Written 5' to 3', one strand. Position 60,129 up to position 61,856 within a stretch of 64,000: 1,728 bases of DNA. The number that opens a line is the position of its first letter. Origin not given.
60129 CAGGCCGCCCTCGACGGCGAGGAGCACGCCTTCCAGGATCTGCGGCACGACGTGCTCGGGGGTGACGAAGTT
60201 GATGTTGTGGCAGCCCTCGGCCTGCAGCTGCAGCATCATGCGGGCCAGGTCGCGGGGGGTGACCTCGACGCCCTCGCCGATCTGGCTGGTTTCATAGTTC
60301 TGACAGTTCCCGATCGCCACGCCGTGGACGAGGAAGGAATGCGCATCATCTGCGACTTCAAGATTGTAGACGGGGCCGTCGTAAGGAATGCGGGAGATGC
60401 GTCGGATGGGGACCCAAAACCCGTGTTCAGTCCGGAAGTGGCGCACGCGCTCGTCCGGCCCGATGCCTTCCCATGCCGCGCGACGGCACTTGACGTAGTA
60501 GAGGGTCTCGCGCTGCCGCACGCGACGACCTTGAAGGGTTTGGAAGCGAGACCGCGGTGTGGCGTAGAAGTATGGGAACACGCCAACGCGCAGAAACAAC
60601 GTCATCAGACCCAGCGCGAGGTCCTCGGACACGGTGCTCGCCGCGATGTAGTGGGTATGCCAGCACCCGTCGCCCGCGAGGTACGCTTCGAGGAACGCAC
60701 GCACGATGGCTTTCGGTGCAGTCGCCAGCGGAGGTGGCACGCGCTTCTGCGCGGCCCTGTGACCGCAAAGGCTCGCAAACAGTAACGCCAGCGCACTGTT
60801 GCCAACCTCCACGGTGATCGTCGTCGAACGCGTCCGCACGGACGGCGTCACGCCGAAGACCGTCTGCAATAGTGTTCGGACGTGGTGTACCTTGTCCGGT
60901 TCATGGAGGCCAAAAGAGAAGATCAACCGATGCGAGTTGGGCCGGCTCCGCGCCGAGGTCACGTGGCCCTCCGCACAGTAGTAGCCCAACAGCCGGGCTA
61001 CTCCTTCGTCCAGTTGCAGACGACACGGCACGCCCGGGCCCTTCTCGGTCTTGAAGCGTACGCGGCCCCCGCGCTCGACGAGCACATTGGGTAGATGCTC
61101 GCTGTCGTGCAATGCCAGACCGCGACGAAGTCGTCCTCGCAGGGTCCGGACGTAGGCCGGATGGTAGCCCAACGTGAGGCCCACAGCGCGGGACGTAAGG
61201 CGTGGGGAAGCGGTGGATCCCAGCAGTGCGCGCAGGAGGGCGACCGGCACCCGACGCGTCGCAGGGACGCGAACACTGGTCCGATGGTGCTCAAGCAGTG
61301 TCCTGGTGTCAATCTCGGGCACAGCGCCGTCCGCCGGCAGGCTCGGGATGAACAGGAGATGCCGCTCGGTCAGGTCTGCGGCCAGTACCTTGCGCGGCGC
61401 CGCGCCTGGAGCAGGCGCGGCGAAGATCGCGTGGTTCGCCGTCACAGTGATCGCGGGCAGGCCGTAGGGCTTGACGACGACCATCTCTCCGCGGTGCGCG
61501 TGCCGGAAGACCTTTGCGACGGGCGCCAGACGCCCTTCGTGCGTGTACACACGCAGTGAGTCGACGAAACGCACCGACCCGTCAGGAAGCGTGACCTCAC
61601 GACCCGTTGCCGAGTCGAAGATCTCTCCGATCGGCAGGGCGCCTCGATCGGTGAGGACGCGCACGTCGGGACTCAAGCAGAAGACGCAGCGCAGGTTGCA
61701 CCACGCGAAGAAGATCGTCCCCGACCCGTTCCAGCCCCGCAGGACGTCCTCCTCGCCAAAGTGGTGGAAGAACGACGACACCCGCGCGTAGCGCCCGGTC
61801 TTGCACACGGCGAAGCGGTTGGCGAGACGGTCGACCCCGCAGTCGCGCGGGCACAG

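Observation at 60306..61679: Full-length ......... intein inserted inside the CX3CX2C iron-sulfur motif of a radical SAM enzyme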

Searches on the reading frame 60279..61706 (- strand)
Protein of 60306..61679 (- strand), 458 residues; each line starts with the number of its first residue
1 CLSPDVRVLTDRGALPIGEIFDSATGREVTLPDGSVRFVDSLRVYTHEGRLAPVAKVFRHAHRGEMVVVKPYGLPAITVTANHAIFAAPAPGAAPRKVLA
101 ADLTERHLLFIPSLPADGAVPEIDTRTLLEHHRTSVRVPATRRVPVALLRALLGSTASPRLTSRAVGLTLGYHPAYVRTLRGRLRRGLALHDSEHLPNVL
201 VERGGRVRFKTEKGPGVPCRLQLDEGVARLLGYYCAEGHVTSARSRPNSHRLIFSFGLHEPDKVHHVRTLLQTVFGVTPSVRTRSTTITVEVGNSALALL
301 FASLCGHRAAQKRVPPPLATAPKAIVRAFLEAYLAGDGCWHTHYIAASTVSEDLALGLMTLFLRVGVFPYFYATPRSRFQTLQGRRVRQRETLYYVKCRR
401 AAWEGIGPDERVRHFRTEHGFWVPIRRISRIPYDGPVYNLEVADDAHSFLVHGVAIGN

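Call 4: search_protein_families(library=pfam, proteins=[window:60306-61679:-], max_evalue=1)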
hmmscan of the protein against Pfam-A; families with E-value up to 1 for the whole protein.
window:60306-61679:- (458 aa): 2 families
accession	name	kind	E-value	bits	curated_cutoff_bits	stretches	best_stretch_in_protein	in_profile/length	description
PF14528.11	LAGLIDADG_3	-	6.2e-12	46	22.5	2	326-382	3-63/82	LAGLIDADG-like domain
PF14890.11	Intein_splicing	-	0.0001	22.6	35.8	1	16-454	11-151/155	Intein splicing domain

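Call 5: search_protein_families(library=ncbifam, proteins=[window:60306-61679:-], max_evalue=1)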
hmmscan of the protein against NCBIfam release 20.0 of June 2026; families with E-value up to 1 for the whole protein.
window:60306-61679:- (458 aa): 10 families
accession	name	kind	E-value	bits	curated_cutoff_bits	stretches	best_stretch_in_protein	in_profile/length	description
NF045703.1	rSAM_Tes_intein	exception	3.1e-09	35.2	1700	2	217-454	361-606/1040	tetraether lipid synthase Tes, intein-containing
NF011303.0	PRK14715.1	equivalog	2.4e-08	31.5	1585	1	227-371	1120-1262/1627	DNA-directed DNA polymerase II large subunit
NF011418.0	PRK14845.1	equivalog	9.4e-08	30.3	756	1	1-373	24-279/1049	translation initiation factor IF-2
TIGR01445.1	intein_Nterm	domain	3.8e-07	31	24.5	1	1-86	1-82/83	intein N-terminal splicing region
NF011491.0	PRK14898.1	equivalog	3.2e-06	25.5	783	1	53-374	139-387/860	DNA-directed RNA polymerase subunit A''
NF038098.1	GyrA_w_intein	exception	3.4e-05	21.9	1850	1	299-374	309-389/1232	intein-containing DNA gyrase subunit A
NF011287.0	PRK14698.1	equivalog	0.0002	19.5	1238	1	217-368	383-530/1017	V-type ATP synthase subunit A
TIGR01443.1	intein_Cterm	domain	0.02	15.1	15.6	1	436-452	1-16/24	intein C-terminal splicing region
NF003157.0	PRK04132.1-2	equivalog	0.022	12.7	1103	1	284-367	226-307/864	replication factor C small subunit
NF005852.0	PRK07773.1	equivalog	0.095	10.9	780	1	304-375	590-668/886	replicative DNA helicase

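Call 16: find_homologous_proteins(query=window:60306-61679:-, max_evalue=0.001)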
Query window:60306-61679:- (458 aa): 71 proteins with E <= 0.001 among 8000 candidates.
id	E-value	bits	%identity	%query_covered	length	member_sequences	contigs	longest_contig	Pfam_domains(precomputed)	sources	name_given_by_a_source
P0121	0.0e+0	1031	100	100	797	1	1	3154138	PF04055.28,PF14528.12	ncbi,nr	ncbi:MAG: LAGLIDADG family homing endonuclease [Armatimonadota bacterium]|nr:LAGLIDADG family homing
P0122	2.2e-163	563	58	100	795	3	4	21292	PF04055.28,PF14528.12,PF14890.12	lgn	-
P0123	2.7e-159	549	57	100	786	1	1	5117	PF04055.28,PF14528.12,PF14890.12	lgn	-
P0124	4.1e-152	526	55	100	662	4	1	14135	PF14528.12,PF14890.12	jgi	jgi:intein/homing endonuclease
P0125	4.0e-151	522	56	100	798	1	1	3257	PF04055.28,PF14528.12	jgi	jgi:putative pyruvate formate lyase activating enzyme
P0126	1.0e-149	518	54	100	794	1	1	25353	PF04055.28,PF14528.12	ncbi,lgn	-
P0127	9.9e-149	514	53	100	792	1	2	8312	PF14528.12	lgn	-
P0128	1.6e-146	507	55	100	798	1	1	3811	PF14528.12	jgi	jgi:uncharacterized Fe-S radical SAM superfamily protein PflX/intein/homing endonuclease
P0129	5.9e-141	489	54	100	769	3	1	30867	PF04055.28,PF14528.12,PF14890.12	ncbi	-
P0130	1.3e-140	488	54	100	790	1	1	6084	PF04055.28,PF14528.12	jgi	jgi:putative pyruvate formate lyase activating enzyme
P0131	1.1e-139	485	52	100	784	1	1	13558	PF04055.28,PF14528.12,PF14890.12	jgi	jgi:uncharacterized Fe-S radical SAM superfamily protein PflX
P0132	1.4e-137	478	52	100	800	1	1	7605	PF04055.28,PF14528.12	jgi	jgi:putative pyruvate formate lyase activating enzyme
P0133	1.6e-137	477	53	100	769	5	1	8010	PF04055.28,PF14528.12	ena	-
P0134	2.1e-136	474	54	100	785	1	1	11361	PF14528.12,PF14890.12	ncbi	-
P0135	2.1e-131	457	52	100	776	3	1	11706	PF04055.28,PF14528.12,PF14890.12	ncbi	-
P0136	2.6e-126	441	49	100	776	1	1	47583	PF04055.28,PF14528.12,PF14890.12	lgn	-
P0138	2.8e-124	434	50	100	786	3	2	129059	PF04055.28,PF14528.12,PF14890.12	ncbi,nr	ncbi:MAG: LAGLIDADG family homing endonuclease [Armatimonadota bacterium]|nr:LAGLIDADG family homing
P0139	2.9e-114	401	48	100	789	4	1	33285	PF04055.28,PF14528.12,PF14890.12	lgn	-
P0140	1.9e-100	355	44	100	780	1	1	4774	PF04055.28,PF14890.12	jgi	jgi:putative pyruvate formate lyase activating enzyme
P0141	3.4e-100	354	44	100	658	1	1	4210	PF14528.12,PF14890.12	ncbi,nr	ncbi:MAG: hypothetical protein HY613_06650, partial [Candidatus Rokubacteria bacterium]|nr:hypotheti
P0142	2.3e-99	352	46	100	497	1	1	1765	PF14528.12,PF14890.12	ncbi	ncbi:MAG: LAGLIDADG family homing endonuclease, partial [Gaiellaceae bacterium]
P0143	3.4e-99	351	43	100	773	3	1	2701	PF05204.20,PF04055.28,PF14528.12,PF14890.12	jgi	-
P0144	3.0e-98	348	42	100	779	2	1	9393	PF04055.28,PF14528.12,PF14890.12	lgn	-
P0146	5.7e-98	347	45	100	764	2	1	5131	PF04055.28,PF14528.12,PF14890.12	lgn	-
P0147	6.2e-97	344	45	100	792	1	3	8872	PF04055.28,PF14528.12,PF14890.12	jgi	jgi:putative pyruvate formate lyase activating enzyme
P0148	1.2e-96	343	45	100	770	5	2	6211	PF04055.28,PF14528.12,PF14890.12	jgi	jgi:putative pyruvate formate lyase activating enzyme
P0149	5.0e-96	341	42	100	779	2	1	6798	PF04055.28,PF14528.12,PF14890.12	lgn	-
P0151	7.9e-95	337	44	100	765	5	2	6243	PF04055.28,PF14528.12,PF14890.12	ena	-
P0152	1.5e-94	336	45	100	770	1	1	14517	PF04055.28,PF14528.12,PF14890.12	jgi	jgi:putative pyruvate formate lyase activating enzyme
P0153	2.5e-94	335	44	100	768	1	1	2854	PF14528.12,PF14890.12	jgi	jgi:putative pyruvate formate lyase activating enzyme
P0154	6.0e-94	334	45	100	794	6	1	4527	PF04055.28,PF14528.12,PF14890.12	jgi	jgi:putative pyruvate formate lyase activating enzyme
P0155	8.4e-94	333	44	100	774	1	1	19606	PF04055.28,PF14528.12,PF14890.12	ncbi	-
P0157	5.4e-93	331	45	100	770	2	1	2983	PF04055.28,PF14528.12,PF14890.12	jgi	jgi:putative pyruvate formate lyase activating enzyme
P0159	1.6e-92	329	45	98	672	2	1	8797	PF14528.12,PF14890.12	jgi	jgi:putative pyruvate formate lyase activating enzyme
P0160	1.9e-91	326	42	100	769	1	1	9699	PF04055.28,PF14528.12,PF14890.12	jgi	jgi:putative pyruvate formate lyase activating enzyme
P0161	3.9e-91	325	43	100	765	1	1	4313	PF04055.28,PF14528.12,PF14890.12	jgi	jgi:putative pyruvate formate lyase activating enzyme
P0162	8.6e-91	323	41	100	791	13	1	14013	PF04055.28,PF14528.12,PF14890.12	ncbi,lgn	-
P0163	1.3e-89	320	43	100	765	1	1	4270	PF04055.28,PF14528.12,PF14890.12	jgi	jgi:putative pyruvate formate lyase activating enzyme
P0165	1.7e-89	319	45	100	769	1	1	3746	PF04055.28,PF14528.12,PF14890.12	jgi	jgi:putative pyruvate formate lyase activating enzyme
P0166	3.1e-89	318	42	100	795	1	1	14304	PF14890.12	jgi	jgi:putative pyruvate formate lyase activating enzyme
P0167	3.8e-89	318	42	100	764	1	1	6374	PF04055.28,PF14528.12,PF14890.12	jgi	jgi:putative pyruvate formate lyase activating enzyme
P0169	3.1e-88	315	44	100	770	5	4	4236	PF14528.12,PF14890.12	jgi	jgi:putative pyruvate formate lyase activating enzyme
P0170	4.8e-88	314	40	100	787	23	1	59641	PF04055.28,PF14528.12,PF14890.12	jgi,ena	-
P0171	1.8e-86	309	43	100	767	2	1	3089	PF04055.28,PF14528.12,PF14890.12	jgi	jgi:putative pyruvate formate lyase activating enzyme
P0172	4.6e-86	308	41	100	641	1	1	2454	PF04055.28,PF14890.12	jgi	jgi:pyruvate-formate lyase-activating enzyme/intein/homing endonuclease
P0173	2.4e-85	306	45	100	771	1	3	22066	PF04055.28,PF14528.12,PF14890.12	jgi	jgi:putative pyruvate formate lyase activating enzyme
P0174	1.5e-84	303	44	92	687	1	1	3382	PF04055.28,PF14528.12,PF14890.12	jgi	jgi:pyruvate formate lyase activating enzyme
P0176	1.7e-82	296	41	100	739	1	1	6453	PF04055.28,PF14528.12,PF14890.12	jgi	jgi:uncharacterized Fe-S radical SAM superfamily protein PflX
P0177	5.5e-82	294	39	100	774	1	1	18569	PF04055.28,PF14528.12,PF14890.12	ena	-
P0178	2.0e-81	293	36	100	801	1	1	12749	PF04055.28,PF14528.12,PF14890.12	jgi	jgi:pyruvate formate lyase activating enzyme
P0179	7.6e-74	268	37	100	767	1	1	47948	PF04055.28,PF14528.12,PF14890.12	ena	-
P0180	1.6e-71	260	37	100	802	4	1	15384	PF04055.28,PF14528.12,PF14890.12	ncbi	-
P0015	2.8e-71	259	65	25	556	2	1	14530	PF04055.28,PF14890.12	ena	-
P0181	3.9e-70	255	38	100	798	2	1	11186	PF04055.28,PF14528.12,PF14890.12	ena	-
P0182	5.1e-69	252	34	100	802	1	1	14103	PF04055.28,PF13936.13,PF14528.12,PF14890.12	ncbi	ncbi:MAG: radical SAM protein [Pyrinomonadaceae bacterium]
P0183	4.1e-68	249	37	100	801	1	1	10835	PF04055.28,PF14528.12,PF14890.12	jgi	jgi:pyruvate formate lyase activating enzyme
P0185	1.7e-56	210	47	46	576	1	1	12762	PF04055.28,PF14890.12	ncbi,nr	ncbi:MAG: hypothetical protein HY726_09735 [Candidatus Rokubacteria bacterium]|nr:hypothetical prote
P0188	3.3e-6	45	27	49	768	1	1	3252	PF16363.12,PF01073.26,PF14528.12,PF01370.28,PF14890.12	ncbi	-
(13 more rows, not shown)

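Call 19: search_solved_structures(query=window:60306-61679:-, max_evalue=0.01, show_alignments=2)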
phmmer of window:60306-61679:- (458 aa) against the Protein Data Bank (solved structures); distinct sequences matched with E-value up to 0.01: 3.
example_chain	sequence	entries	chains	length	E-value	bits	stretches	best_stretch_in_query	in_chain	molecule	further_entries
2cw7_A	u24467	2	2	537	3.6e-17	65.8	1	220-368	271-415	Endonuclease PI-PkoII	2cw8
7qsu_A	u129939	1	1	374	4.6e-07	32.5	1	222-371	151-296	V-ATPase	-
7qss_A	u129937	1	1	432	6.4e-07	32.1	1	222-371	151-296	V-type ATP synthase alpha chain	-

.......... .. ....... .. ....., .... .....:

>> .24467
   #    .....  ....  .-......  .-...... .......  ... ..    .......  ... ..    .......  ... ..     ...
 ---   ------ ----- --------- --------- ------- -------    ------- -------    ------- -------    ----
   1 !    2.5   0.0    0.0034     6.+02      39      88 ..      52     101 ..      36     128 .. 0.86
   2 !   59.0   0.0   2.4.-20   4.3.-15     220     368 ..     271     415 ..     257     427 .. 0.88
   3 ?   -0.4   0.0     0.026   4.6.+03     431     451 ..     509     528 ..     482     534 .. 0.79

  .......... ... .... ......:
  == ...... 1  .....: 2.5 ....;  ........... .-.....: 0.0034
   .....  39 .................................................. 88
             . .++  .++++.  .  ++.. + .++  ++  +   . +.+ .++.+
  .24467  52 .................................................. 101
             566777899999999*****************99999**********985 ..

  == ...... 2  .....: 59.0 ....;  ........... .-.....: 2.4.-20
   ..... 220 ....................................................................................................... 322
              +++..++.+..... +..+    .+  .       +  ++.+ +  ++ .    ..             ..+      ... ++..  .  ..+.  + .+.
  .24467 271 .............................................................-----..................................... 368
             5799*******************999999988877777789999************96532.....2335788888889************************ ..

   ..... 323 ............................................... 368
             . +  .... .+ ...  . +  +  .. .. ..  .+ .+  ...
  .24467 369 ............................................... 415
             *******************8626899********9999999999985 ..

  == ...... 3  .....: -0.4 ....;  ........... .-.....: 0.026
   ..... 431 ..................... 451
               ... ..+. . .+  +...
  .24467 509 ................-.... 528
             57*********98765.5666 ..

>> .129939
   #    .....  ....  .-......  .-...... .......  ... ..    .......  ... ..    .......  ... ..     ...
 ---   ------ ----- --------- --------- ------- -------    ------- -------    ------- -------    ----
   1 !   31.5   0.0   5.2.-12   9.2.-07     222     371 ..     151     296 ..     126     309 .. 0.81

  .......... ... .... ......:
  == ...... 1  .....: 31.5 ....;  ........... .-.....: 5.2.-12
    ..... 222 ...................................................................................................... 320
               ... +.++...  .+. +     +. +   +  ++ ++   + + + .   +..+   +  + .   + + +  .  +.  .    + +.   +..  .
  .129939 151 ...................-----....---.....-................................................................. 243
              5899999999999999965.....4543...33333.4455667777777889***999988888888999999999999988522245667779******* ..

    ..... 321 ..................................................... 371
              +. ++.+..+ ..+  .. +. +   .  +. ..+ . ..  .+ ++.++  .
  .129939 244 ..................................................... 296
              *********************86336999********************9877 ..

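Call 36: predict_structure(alignment_id=A1)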
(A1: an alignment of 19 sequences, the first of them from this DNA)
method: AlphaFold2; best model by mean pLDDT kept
length: 476 residues; sequences in the alignment: 19
mean_pLDDT: 89.0   pTM: 0.85
mean pLDDT of the five models: 89.0, 88.3, 87.3, 86.8, 86.6
residues with pLDDT >= 90: 323; 70-90: 113; 50-70: 34; < 50: 6
segments of 3 or more residues with pLDDT < 50: 473-476
pLDDT, mean of each block of 10 residues (from residue 1): 64 96 94 88 87 94 92 96 96 94 92 97 85 93 68 77 70 86 85 71 75 91 90 97 96 81 96 97 95 96 95 94 93 96 95 94 96 94 94 91 95 77 88 97 95 91 86 46
secondary structure, 60 per line:
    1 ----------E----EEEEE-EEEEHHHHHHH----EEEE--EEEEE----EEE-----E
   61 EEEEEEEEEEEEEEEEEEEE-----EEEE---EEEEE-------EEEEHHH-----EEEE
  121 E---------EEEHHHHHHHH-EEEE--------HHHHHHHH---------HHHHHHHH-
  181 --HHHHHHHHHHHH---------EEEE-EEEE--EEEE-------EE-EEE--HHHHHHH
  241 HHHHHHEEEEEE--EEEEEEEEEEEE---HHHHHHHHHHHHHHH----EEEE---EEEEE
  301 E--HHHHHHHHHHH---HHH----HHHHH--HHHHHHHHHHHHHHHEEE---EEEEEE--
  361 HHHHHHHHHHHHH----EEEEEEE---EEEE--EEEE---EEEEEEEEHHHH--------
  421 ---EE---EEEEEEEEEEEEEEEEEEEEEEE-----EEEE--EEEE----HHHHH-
elements in order: E16-20 E22-25 H26-32 E37-40 E43-47 E52-54 E60-80 E86-89 E93-97 E105-108 E117-121 E131-133 H134-141 E143-146 H155-162 H172-179 H183-194 E204-207 E209-212 E215-218 E229-231 H234-246 E247-252 E255-266 H270-284 E289-292 E296-301 H304-314 H325-329 H332-346 E347-349 E353-358 H361-373 E378-384 E388-391 E394-397 E401-408 H409-412 E429-451 E457-460 E463-466 H471-475

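Call 41: fold_search(model_id=the predicted structure, library=pdb)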
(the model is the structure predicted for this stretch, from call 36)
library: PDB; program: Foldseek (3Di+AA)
matches with E <= 10: 758; with E <= 0.001: 85
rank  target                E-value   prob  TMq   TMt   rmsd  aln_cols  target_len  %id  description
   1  2cw7                  2.4e-24  1.00  0.62  0.55  10.8       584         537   19  Crystal structure of intein homing endonuclease II (released 2006-04-18)
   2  7qsu                  2.0e-23  1.00  0.62  0.79   6.7       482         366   16  Crystal structure of homing endonuclease-associated TliVMA intein (C1A, d333-339) (released 2022-03-30)
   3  7qss                  2.1e-22  1.00  0.64  0.70   6.3       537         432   15  Crystal structure of homing endonuclease-associated TliVMA intein (C1A) (released 2022-03-30)
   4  7qst                  3.1e-18  1.00  0.54  0.70   7.6       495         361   15  Crystal structure of homing endonuclease-associated PhoVMA intein (C1A) (released 2022-03-30)
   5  1vde_B                8.9e-14  1.00  0.40  0.44  27.1       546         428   13  PI-SCEI, A HOMING ENDONUCLEASE WITH PROTEIN SPLICING ACTIVITY (released 1998-04-08)
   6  1ef0_A                2.0e-13  1.00  0.41  0.45  27.5       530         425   13  CRYSTAL STRUCTURE OF PI-SCEI MINIPRECURSOR (released 2000-06-07)
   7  1jva_B                1.1e-12  1.00  0.41  0.45  27.4       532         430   12  CRYSTAL STRUCTURE OF THE VMA1-DERIVED ENDONUCLEASE BEARING THE N AND C EXTEIN PROPEPTIDES (released 2002-08-29)
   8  1vde_A                1.8e-12  1.00  0.41  0.45  29.8       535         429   13  PI-SCEI, A HOMING ENDONUCLEASE WITH PROTEIN SPLICING ACTIVITY (released 1998-04-08)
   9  1dq3                  3.2e-12  1.00  0.56  0.59   5.6       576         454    9  CRYSTAL STRUCTURE OF AN ARCHAEAL INTEIN-ENCODED HOMING ENDONUCLEASE PI-PFUI (released 2000-07-05)
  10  1lws_A                5.0e-12  1.00  0.41  0.45  28.9       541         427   13  Crystal structure of the intein homing endonuclease PI-SceI bound to its recognition sequence (released 2002-09-27)
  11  1jva_A                2.3e-11  1.00  0.41  0.45  27.5       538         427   13  CRYSTAL STRUCTURE OF THE VMA1-DERIVED ENDONUCLEASE BEARING THE N AND C EXTEIN PROPEPTIDES (released 2002-08-29)
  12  1um2_A                2.3e-11  1.00  0.39  0.44  27.9       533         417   13  Crystal Structure of the Vma1-Derived Endonuclease with the Ligated Extein Segment (released 2004-09-22)
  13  1um2_B                1.1e-10  1.00  0.41  0.46  27.5       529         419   13  Crystal Structure of the Vma1-Derived Endonuclease with the Ligated Extein Segment (released 2004-09-22)
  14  1ef0_B                2.0e-10  1.00  0.39  0.46  26.8       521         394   13  CRYSTAL STRUCTURE OF PI-SCEI MINIPRECURSOR (released 2000-06-07)
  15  1lwt_A                3.1e-10  1.00  0.42  0.44  28.0       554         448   12  Crystal structure of the intein homing endonuclease PI-SceI bound to its substrate DNA (Ca2+ free) (released 2002-09-27)
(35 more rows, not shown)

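Call 43: search_protein_representatives(alignment_id=A1)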
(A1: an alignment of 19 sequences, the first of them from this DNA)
Query: 19 sequences, 472 profile positions. Proteins with E-value up to 0.001 (for the whole library): 23233; up to 1e-10: 11462; up to 1e-30: 1969. The best 150 are listed.
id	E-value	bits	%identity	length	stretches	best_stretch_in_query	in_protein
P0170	2.9e-198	676.0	-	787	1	1-471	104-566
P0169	2.9e-184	629.8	-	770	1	1-471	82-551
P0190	6.7e-170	582.4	-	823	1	2-471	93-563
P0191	8.5e-165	565.6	-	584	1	1-441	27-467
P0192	1.6e-159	548.2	-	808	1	2-471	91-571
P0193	2.0e-157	541.3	-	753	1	2-471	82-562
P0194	7.9e-155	532.7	-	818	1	2-468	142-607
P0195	3.0e-154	530.8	-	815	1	2-472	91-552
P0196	1.1e-152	525.7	-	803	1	2-472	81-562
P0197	4.8e-150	517.0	-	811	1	2-472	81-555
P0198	1.8e-148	511.8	-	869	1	2-471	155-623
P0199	2.0e-147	508.3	-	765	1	2-472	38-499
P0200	3.4e-144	497.7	-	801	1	2-471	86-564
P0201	8.3e-144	496.4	-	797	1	2-471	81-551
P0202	2.0e-143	495.1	-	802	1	2-471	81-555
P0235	2.2e-82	293.8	-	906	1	2-470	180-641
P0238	5.4e-79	282.7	-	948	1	2-464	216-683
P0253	4.4e-74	266.5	-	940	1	6-464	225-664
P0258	4.0e-72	260.0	-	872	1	2-464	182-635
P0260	8.8e-72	258.9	-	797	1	2-469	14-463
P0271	8.5e-69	249.1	-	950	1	3-466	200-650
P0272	1.1e-68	248.7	-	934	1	2-464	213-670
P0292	8.8e-63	229.2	-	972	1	6-464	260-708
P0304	1.0e-59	219.1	-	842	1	3-464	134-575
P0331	5.1e-56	206.9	-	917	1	2-464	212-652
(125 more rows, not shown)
